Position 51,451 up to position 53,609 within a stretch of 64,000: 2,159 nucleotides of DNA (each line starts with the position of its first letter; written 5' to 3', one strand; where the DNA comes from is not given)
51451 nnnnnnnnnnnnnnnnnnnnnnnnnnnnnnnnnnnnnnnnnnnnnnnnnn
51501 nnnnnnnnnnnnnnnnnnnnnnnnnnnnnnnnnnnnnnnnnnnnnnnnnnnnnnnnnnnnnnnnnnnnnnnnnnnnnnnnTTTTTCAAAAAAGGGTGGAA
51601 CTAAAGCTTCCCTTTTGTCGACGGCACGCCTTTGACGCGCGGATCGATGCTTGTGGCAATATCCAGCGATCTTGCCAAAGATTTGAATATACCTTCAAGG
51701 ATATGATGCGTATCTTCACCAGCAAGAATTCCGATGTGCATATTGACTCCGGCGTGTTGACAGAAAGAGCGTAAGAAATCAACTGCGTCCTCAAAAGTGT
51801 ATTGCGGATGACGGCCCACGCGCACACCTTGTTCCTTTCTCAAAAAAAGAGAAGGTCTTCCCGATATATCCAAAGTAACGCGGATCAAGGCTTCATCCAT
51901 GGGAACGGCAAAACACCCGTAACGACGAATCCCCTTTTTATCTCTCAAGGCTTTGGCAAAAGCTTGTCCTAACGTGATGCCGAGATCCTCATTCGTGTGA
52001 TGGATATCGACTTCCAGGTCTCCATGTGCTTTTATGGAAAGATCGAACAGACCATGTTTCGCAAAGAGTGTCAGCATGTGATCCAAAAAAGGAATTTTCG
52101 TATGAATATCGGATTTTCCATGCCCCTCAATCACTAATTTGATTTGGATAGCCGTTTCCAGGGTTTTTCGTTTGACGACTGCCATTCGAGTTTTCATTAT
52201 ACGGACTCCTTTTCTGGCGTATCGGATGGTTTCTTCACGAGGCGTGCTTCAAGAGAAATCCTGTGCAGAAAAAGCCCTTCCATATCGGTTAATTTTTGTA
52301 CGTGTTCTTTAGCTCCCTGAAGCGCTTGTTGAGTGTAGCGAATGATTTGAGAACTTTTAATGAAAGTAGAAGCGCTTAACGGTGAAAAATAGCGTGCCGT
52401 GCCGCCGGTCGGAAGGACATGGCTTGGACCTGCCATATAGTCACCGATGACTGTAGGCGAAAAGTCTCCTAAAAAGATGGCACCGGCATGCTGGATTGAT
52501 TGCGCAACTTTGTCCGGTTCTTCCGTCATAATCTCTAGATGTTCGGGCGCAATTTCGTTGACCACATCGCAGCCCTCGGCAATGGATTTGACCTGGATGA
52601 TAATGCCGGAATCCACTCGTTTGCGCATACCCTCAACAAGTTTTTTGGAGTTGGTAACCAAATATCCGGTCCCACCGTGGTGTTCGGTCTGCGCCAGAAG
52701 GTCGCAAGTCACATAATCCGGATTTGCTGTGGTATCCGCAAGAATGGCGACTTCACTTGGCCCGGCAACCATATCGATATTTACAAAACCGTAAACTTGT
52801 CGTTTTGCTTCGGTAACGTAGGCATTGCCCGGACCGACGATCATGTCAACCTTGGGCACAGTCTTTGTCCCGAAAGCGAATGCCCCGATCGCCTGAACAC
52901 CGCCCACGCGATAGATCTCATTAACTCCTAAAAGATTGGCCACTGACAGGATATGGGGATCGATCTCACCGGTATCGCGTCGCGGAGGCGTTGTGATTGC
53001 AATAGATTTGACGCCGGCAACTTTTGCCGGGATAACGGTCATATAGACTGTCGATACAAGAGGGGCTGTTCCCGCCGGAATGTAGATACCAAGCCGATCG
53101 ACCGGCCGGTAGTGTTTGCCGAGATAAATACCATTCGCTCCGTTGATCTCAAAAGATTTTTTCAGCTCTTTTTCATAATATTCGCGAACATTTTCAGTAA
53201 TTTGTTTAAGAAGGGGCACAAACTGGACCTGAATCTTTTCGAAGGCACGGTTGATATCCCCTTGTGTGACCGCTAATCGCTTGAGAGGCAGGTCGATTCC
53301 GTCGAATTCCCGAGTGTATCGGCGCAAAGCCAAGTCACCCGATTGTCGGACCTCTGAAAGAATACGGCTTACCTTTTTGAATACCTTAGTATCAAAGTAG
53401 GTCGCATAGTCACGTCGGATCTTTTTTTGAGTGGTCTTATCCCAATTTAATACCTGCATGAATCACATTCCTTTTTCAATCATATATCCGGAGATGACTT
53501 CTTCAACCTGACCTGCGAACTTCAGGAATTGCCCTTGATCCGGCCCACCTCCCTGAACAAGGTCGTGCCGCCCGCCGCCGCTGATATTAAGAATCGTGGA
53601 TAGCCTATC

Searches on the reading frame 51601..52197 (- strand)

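Call 67: search_protein_families(library=pfam, proteins=[window:51601-52197:-], max_evalue=0.001)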
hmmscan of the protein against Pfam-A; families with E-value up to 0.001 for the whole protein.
window:51601-52197:- (198 aa): 1 family
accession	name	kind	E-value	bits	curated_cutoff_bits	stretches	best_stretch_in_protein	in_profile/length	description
PF00475.24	IGPD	-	7e-56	188.8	27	1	33-178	1-144/144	Imidazoleglycerol-phosphate dehydratase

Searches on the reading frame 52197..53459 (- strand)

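Call 67: search_protein_families(library=pfam, proteins=[window:52197-53459:-], max_evalue=0.001)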
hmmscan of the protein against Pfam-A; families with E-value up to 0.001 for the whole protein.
window:52197-53459:- (420 aa): 1 family
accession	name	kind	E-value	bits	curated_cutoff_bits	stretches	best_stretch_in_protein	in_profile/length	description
PF00815.25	Histidinol_dh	-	5.9e-140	467.3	27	1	24-407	9-411/411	Histidinol dehydrogenase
